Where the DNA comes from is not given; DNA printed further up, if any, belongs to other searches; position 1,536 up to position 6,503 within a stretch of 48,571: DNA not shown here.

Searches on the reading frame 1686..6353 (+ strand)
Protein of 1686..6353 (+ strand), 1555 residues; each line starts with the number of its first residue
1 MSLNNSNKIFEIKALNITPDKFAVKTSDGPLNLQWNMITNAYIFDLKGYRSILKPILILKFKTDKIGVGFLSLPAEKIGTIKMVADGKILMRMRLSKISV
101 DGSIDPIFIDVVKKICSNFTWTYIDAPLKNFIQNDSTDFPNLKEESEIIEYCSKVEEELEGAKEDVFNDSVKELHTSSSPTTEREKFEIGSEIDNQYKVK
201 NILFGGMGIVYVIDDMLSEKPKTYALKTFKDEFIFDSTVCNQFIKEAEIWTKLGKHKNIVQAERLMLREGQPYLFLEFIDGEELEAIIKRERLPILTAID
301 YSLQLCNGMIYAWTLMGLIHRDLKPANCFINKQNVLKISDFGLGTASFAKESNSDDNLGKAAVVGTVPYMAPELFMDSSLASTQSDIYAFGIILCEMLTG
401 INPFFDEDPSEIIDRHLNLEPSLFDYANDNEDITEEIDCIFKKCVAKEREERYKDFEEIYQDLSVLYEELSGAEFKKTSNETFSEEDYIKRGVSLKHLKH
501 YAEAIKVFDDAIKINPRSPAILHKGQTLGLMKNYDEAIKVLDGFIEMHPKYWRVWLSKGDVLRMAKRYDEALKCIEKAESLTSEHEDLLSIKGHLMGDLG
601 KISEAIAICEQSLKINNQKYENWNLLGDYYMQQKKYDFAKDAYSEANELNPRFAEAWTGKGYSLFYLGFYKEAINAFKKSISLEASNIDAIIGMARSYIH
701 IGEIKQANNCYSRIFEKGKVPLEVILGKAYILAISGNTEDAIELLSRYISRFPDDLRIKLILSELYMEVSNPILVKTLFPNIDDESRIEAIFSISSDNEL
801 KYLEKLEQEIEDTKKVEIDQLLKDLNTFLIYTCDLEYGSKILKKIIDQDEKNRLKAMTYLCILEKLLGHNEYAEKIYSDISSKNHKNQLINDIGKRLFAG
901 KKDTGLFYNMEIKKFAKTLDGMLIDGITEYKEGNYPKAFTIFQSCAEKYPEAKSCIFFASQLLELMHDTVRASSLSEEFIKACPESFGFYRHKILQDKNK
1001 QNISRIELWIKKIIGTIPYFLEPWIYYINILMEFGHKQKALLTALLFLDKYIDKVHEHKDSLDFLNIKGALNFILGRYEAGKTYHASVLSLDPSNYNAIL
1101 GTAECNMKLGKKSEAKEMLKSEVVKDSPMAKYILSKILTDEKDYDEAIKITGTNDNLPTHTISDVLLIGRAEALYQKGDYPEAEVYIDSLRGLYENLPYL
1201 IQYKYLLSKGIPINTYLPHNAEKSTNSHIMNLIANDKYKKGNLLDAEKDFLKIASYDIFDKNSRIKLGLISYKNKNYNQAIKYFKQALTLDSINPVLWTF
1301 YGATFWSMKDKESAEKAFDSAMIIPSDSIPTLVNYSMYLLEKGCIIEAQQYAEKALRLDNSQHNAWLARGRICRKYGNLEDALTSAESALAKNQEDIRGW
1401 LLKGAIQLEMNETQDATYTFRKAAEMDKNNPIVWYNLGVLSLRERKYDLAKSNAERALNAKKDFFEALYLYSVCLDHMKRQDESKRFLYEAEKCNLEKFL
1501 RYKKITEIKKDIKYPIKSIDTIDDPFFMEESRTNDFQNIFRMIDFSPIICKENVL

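Call 63: search_protein_families(library=pfam, proteins=[window:1686-6353:+], max_evalue=0.0001)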
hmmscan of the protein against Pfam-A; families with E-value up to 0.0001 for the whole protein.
window:1686-6353:+ (1555 aa): 24 families
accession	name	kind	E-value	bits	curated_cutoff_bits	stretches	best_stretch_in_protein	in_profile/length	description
PF14559.12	TPR_19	-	7.9e-58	193.1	25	0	1076-1120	5-49/68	Tetratricopeptide repeat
PF07719.23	TPR_2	-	2.6e-55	180.4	27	0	621-652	2-33/34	Tetratricopeptide repeat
PF00515.34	TPR_1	-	3.2e-42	141.1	27.8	1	1267-1291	7-31/34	Tetratricopeptide repeat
PF13428.12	TPR_14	-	2.5e-40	133.2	23.5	0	1364-1405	2-43/44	Tetratricopeptide repeat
PF00069.31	Pkinase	-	2.6e-40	138.9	31.7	1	205-459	10-257/263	Protein kinase domain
PF13432.12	TPR_16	-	2.3e-39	133.8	32.7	1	533-575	12-54/65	Tetratricopeptide repeat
PF13181.12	TPR_8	-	1.2e-35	119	25.7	0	1265-1292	5-32/34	Tetratricopeptide repeat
PF07714.23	PK_Tyr_Ser-Thr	-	5.2e-34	118.2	23.1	1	219-463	26-258/258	Protein tyrosine and serine/threonine kinase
PF13431.12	TPR_17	-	7.7e-25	85.5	24.4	0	1420-1450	2-32/34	Tetratricopeptide repeat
PF23914.1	TPR_CcmH_CycH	-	1.9e-24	86.8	42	0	1389-1431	42-84/158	Cytochrome c-type biogenesis protein H TPR domain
PF12895.13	ANAPC3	-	3.2e-23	82.2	27.2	1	600-679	3-81/82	Anaphase-promoting complex, cyclosome, subunit 3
PF13424.12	TPR_12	-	2.5e-21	76.1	30.1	0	1331-1391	5-73/77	Tetratricopeptide repeat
PF13414.12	TPR_11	-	5e-20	71.4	26.8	0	627-667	1-41/42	TPR repeat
PF13174.12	TPR_6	-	2.8e-18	65.7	26.3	0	726-754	6-32/33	Tetratricopeptide repeat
PF25062.1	ARM_TT21_N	-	9.3e-14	52.1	40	0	604-714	80-194/222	Tetratricopeptide repeat protein 21 N-terminal ARM repeat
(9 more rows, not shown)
